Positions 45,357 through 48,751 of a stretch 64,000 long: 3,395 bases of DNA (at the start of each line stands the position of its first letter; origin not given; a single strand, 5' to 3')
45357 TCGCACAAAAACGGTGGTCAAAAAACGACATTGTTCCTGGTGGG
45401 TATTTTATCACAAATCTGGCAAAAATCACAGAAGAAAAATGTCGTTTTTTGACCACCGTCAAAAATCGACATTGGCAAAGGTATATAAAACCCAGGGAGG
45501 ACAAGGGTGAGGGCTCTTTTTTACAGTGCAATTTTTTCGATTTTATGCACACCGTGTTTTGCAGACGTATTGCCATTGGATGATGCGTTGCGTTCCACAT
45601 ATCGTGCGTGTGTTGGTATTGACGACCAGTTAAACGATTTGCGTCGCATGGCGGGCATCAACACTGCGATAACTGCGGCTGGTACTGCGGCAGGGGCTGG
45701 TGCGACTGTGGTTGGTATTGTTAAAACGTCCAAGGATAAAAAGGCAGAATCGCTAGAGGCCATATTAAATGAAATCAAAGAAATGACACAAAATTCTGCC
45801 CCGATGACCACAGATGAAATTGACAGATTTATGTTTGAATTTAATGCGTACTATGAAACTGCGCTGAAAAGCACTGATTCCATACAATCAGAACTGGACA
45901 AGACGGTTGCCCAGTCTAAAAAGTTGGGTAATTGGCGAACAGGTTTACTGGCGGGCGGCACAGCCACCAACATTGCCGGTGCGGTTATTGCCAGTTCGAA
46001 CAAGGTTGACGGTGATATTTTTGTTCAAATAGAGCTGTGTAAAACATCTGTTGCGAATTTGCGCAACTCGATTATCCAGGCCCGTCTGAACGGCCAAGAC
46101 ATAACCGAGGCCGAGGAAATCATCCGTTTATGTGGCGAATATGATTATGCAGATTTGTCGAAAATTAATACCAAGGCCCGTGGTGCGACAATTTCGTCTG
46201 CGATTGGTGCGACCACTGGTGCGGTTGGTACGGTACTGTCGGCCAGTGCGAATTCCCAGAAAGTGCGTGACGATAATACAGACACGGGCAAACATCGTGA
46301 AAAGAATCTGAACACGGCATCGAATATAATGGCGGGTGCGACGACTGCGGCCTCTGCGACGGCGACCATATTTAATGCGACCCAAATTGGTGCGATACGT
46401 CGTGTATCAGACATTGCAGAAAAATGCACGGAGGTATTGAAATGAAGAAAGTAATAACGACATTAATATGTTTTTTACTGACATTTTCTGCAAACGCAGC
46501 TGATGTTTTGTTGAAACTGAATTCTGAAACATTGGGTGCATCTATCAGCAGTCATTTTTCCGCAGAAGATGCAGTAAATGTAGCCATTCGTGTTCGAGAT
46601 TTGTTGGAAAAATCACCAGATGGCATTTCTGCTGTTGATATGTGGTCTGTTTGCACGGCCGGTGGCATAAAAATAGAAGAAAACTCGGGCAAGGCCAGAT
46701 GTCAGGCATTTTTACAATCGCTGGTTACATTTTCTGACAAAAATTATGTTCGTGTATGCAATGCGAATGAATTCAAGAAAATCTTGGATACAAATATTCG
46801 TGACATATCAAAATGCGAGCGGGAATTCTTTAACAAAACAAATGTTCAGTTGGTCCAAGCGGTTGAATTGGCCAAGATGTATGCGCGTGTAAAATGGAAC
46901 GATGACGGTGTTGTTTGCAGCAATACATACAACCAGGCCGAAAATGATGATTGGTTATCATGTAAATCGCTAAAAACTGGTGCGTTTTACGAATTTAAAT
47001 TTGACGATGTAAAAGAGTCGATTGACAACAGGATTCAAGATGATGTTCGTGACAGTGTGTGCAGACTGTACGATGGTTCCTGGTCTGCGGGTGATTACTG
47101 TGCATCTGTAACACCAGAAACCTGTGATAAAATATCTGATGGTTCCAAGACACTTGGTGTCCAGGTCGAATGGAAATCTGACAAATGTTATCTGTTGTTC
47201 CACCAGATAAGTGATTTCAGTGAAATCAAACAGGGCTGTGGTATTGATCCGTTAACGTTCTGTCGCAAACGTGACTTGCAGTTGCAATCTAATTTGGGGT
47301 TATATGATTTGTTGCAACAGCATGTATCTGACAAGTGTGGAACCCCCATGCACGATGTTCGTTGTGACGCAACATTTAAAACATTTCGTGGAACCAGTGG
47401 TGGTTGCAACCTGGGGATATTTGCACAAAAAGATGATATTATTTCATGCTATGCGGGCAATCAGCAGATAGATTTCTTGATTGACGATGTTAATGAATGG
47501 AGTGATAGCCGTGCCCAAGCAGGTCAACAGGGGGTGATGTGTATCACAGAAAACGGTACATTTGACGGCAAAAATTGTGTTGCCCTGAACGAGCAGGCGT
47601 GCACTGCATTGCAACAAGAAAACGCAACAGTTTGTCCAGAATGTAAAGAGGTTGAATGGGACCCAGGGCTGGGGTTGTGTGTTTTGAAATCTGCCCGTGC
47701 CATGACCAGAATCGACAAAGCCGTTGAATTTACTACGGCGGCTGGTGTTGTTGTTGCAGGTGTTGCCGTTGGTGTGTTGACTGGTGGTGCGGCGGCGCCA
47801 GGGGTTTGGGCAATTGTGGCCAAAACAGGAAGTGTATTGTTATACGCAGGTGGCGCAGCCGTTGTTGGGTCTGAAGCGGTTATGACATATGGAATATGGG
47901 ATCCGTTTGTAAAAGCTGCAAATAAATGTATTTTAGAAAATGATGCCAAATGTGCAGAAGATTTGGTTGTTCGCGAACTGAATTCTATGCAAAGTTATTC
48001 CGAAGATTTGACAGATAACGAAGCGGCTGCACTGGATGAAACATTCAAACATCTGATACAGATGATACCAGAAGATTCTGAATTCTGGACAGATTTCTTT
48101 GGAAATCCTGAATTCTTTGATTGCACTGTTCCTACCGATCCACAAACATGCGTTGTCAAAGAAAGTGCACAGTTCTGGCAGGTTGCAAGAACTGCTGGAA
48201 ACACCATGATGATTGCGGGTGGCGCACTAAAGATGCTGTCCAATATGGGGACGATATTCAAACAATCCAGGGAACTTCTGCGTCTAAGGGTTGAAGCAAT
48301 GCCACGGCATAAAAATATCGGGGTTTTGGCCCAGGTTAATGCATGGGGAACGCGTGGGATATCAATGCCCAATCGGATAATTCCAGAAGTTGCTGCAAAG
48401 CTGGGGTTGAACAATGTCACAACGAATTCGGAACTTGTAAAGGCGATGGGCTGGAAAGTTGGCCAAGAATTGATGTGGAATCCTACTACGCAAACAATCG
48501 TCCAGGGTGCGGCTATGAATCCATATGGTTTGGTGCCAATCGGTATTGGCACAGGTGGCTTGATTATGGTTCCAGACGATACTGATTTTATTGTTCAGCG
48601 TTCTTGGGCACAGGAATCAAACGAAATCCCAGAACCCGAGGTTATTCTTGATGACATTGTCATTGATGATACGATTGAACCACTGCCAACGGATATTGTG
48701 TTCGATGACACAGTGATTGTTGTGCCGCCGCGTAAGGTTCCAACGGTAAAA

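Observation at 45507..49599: tRNA-Gln-adjacent two-gene operon: 312-aa secreted helical protein plus a 1041-aa Cys-rich giant with a 47-aa tandem repeat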

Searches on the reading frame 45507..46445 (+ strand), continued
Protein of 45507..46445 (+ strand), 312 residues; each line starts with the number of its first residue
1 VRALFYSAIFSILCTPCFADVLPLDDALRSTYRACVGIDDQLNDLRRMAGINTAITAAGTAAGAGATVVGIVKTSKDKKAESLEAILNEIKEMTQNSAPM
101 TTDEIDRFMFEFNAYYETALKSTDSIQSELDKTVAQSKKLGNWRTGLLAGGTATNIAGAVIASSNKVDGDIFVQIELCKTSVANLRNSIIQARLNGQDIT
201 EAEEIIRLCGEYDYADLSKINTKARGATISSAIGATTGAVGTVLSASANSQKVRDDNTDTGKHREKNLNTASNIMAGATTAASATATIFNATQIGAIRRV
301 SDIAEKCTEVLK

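Call 72: search_protein_families(library=phrogs, proteins=[L058:8948-9814:+, L078:8960-10153:+, L074:8933-9760:+, L039:6454-7158:+, L012:338-1858:-], max_evalue=0.01)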
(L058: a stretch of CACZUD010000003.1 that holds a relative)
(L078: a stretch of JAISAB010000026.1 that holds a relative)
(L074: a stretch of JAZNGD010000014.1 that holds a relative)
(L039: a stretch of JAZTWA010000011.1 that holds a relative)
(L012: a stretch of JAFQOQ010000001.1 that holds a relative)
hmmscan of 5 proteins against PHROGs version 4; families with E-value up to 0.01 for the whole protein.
L058:8948-9814:+ (288 aa): 5 families
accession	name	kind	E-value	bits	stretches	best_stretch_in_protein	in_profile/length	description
phrog_873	-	head and packaging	2e-12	47.3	1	165-278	352-470/1277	endolysin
phrog_2276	-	tail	8.6e-11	42.2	1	166-276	488-595/673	tail length tape measure protein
phrog_7694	-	unknown function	9.1e-07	29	1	168-275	504-610/675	-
phrog_7182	-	other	1.4e-05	24.5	1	217-278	717-780/1228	tail injection transglycosylase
phrog_992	-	head and packaging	0.0035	17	1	175-265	171-261/764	head protein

L078:8960-10153:+ (397 aa): 0 families

L074:8933-9760:+ (275 aa): 0 families

L039:6454-7158:+ (234 aa): 1 family
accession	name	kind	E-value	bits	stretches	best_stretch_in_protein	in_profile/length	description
phrog_16349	-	unknown function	0.0062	17.8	0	118-194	22-104/139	-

L012:338-1858:- (506 aa): 0 families

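Call 76: search_protein_families(library=pfam, alignment_id=A5, max_evalue=1)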
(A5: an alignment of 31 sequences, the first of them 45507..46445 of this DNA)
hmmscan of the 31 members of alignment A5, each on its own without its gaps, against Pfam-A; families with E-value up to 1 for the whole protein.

A. member 1, window:45507-46445:+ (312 aa): 8 families
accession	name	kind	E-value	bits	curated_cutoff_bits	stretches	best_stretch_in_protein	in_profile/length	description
PF22107.2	Pch2_N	-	0.031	15.4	27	1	120-173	17-74/91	Pch2 N-terminal domain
PF14942.11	Muted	-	0.046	14.3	26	1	76-140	34-99/146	Organelle biogenesis, Muted-like protein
PF14270.11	DUF4358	-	0.051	14.3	25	1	43-98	15-74/102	Domain of unknown function (DUF4358)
PF08544.19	GHMP_kinases_C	-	0.15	12.9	21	0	58-81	50-70/85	GHMP kinases C terminal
PF12317.13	IFT46_B_C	-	0.18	12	22.2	1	65-136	100-176/211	Intraflagellar transport complex B protein 46 C terminal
PF20503.3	DUF6730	-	0.32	12.4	27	1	82-143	24-82/82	Family of unknown function (DUF6730)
PF16183.10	Kinesin_assoc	-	0.45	11.1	29.5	1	51-135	42-126/171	Kinesin-associated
PF23020.1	PEX14-like_2nd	-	0.47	11.2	23.2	0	253-293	42-82/120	Peroxisomal membrane protein PEX14-like, central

B. families by the number of members that match (of 31 scanned): 95 families (the first 25 are shown)
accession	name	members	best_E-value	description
PF22116.1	DUF6944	6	0.003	Family of unknown function (DUF6944)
PF25592.1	DUF7937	5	0.0092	Domain of unknown function (DUF7937)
PF22107.2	Pch2_N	5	0.01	Pch2 N-terminal domain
PF20503.3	DUF6730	4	0.00082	Family of unknown function (DUF6730)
PF24947.1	PGM1_C_vert_fung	4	0.002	Phosphoglucomutase-1, C-terminal domain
PF19230.4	DUF5883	3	0.043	Family of unknown function (DUF5883)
PF14270.11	DUF4358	3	0.051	Domain of unknown function (DUF4358)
PF11891.13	RETICULATA-like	3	0.6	Protein RETICULATA-related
PF14748.11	P5CR_dimer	2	9.3e-05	Pyrroline-5-carboxylate reductase dimerisation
PF05055.17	DUF677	2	0.0012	Protein of unknown function (DUF677)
PF09408.15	bCoV_S1_RBD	2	0.019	Betacoronavirus spike glycoprotein S1, receptor binding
PF23948.1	ARM_5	2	0.04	ARM-like repeat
PF13273.12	DUF4064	2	0.041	Protein of unknown function (DUF4064)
PF08771.16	FRB_dom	2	0.057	FKBP12-rapamycin binding domain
PF10199.14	Adaptin_binding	2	0.074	Alpha and gamma adaptin binding protein p34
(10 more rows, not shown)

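Call 85: fold_search(model_id=the predicted structure, library=pdb)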
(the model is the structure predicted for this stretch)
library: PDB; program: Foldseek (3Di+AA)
matches with E <= 10: 226; with E <= 0.001: 0
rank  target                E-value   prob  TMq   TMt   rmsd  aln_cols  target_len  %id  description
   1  8r5s_A                1.1e-02  0.82  0.20  0.24  23.5       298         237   12  t113 - De-novo designed soluble homotetramer (released 2024-11-27)
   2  8r5s_E                2.3e-02  0.57  0.17  0.21  22.1       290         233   12  t113 - De-novo designed soluble homotetramer (released 2024-11-27)
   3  8r5s_G                3.4e-02  0.69  0.18  0.22  22.1       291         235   13  t113 - De-novo designed soluble homotetramer (released 2024-11-27)
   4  8r5s_D                4.1e-02  0.77  0.21  0.26  22.4       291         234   13  t113 - De-novo designed soluble homotetramer (released 2024-11-27)
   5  6w2v_A                3.8e-01  0.21  0.16  0.21  26.6       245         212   15  Junction 23, DHR14-DHR18 (released 2020-04-15)
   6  5oxf_A                4.3e-01  0.21  0.17  0.09  41.2       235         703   14  An oligomerised bacterial dynamin pair provides a mechanism for the long range sensing and tethering of membranes (released 2018-09-05)
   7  3ma9_A                4.3e-01  0.18  0.15  0.19  19.5       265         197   10  Crystal structure of gp41 derived protein complexed with fab 8066 (released 2010-12-01)
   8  2xra_A                4.7e-01  0.14  0.14  0.19  21.7       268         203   12  crystal structure of the HK20 Fab in complex with a gp41 mimetic 5- Helix (released 2010-12-15)
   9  4wjg_4                5.0e-01  0.16  0.18  0.21  30.8       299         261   10  Structure of T. brucei haptoglobin-hemoglobin receptor binding to human haptoglobin-hemoglobin (released 2014-11-26)
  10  3zx6_A                5.0e-01  0.11  0.13  0.13  52.4       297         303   13  Structure of Hamp(AF1503)-Tsr fusion - Hamp (A291V) mutant (released 2012-02-29)
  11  8snb_8R               5.2e-01  0.12  0.17  0.14  49.6       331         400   12  atomic model of sea urchin sperm doublet microtubule (48-nm periodicity) (released 2023-06-28)
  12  4tql_B                5.4e-01  0.28  0.21  0.27  27.8       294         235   12  Computationally designed three helix bundle (released 2014-10-15)
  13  3mac_A                6.0e-01  0.09  0.10  0.15  22.2       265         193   10  crystal structure of GP41-derived protein complexed with fab 8062 (released 2010-12-08)
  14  3o42_A                6.2e-01  0.13  0.13  0.18  21.0       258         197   12  Complex of an alpha/beta-peptide based on the gp41 CHR domain bound to gp41-5 (released 2011-08-24)
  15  7p3r_B                6.2e-01  0.10  0.15  0.14  42.6       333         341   13  Helical structure of the toxin MakA from Vibrio cholera (released 2022-02-23)
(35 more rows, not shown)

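Call 88: search_dna_similar(query=window:45507-46445:+, collection=plasmids, mode=protein, max_evalue=0.001, max_rows=10)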
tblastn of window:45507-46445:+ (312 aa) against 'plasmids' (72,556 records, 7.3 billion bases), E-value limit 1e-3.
No match.

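Call 90: search_dna_similar(query=window:45507-46445:+, collection=phages, mode=protein, max_evalue=0.001, max_rows=10)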
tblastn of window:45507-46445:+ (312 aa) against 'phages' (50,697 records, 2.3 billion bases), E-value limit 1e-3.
No match.

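Call 92: find_related_loci(query=A2, collection=viral_contigs, flank=6000)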
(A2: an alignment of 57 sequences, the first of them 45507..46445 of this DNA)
Query A2 (312 aa) in viral_contigs; peptide patterns used: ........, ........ (x = any residue, [..] = any of these).
63 stretches matched a pattern, but none encodes a relative of the query by tblastn (E <= 1e-3).

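Call 98: search_solved_structures(query=L078:8960-10153:+, max_evalue=1)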
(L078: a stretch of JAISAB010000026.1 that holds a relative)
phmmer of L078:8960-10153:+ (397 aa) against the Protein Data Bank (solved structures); distinct sequences matched with E-value up to 1: 0.

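Call 99: search_protein_families(library=ncbifam, proteins=[L078:8960-10153:+, L012:338-1858:-, L058:8948-9814:+, L074:8933-9760:+, L039:6454-7158:+, L020:378-1241:-, L060:8891-10108:+], max_evalue=0.01)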
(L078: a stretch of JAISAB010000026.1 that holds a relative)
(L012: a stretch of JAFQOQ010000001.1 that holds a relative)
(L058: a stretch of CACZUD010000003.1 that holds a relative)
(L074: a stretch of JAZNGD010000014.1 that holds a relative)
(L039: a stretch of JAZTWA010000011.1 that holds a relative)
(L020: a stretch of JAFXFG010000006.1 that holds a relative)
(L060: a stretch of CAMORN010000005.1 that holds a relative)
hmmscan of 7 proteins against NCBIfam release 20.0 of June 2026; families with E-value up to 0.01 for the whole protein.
L078:8960-10153:+ (397 aa): 0 families

L012:338-1858:- (506 aa): 0 families

L058:8948-9814:+ (288 aa): 0 families

L074:8933-9760:+ (275 aa): 0 families

L039:6454-7158:+ (234 aa): 0 families

L020:378-1241:- (287 aa): 0 families

L060:8891-10108:+ (405 aa): 3 families
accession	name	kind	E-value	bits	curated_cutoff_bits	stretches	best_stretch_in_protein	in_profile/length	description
TIGR02037.1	degP_htrA_DO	subfamily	0.0007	18.6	416.2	0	57-110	71-120/434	Do family serine endopeptidase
NF033740.0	MarP_fam_protase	equivalog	0.00086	18.4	250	0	57-107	221-267/390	MarP family serine protease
NF041521.1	HhoA_HhoB_HtrA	equivalog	0.0084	15.4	450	0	58-89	69-100/335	HhoA/HhoB/HtrA family serine endopeptidase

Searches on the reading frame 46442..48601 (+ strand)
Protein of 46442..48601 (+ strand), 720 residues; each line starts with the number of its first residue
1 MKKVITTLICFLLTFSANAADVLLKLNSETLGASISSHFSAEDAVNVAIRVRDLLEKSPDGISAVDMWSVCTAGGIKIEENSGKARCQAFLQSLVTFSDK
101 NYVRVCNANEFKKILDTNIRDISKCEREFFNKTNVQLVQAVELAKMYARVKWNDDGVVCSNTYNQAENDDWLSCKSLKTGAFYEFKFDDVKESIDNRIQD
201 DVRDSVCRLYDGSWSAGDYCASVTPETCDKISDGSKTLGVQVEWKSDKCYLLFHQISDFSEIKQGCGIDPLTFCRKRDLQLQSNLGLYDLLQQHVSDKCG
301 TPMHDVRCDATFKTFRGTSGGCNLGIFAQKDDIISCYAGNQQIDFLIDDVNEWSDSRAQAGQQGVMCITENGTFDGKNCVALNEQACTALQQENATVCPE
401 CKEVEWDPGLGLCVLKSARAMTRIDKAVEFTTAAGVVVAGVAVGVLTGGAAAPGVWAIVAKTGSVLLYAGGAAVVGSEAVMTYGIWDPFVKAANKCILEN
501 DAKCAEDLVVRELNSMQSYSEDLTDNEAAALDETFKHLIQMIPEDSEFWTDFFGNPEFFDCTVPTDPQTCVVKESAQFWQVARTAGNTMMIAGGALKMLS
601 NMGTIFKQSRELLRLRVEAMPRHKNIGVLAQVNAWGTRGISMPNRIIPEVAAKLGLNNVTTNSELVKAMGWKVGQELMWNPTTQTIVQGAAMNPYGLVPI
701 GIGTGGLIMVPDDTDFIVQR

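Call 89: search_dna_similar(query=window:46442-48601:+, collection=plasmids, mode=protein, max_evalue=0.001, max_rows=10)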
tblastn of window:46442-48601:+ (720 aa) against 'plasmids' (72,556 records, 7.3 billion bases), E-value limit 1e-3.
No match.

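Call 91: search_dna_similar(query=window:46442-48601:+, collection=phages, mode=protein, max_evalue=0.001, max_rows=10)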
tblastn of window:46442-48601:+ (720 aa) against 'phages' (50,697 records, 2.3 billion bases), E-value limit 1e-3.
No match.
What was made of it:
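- On tRNA-integrated genomic island: No match to plasmids, phages or IMG/VR (calls 88-92).
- No relatives on plasmids, phages or viral contigs (calls 88-92).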
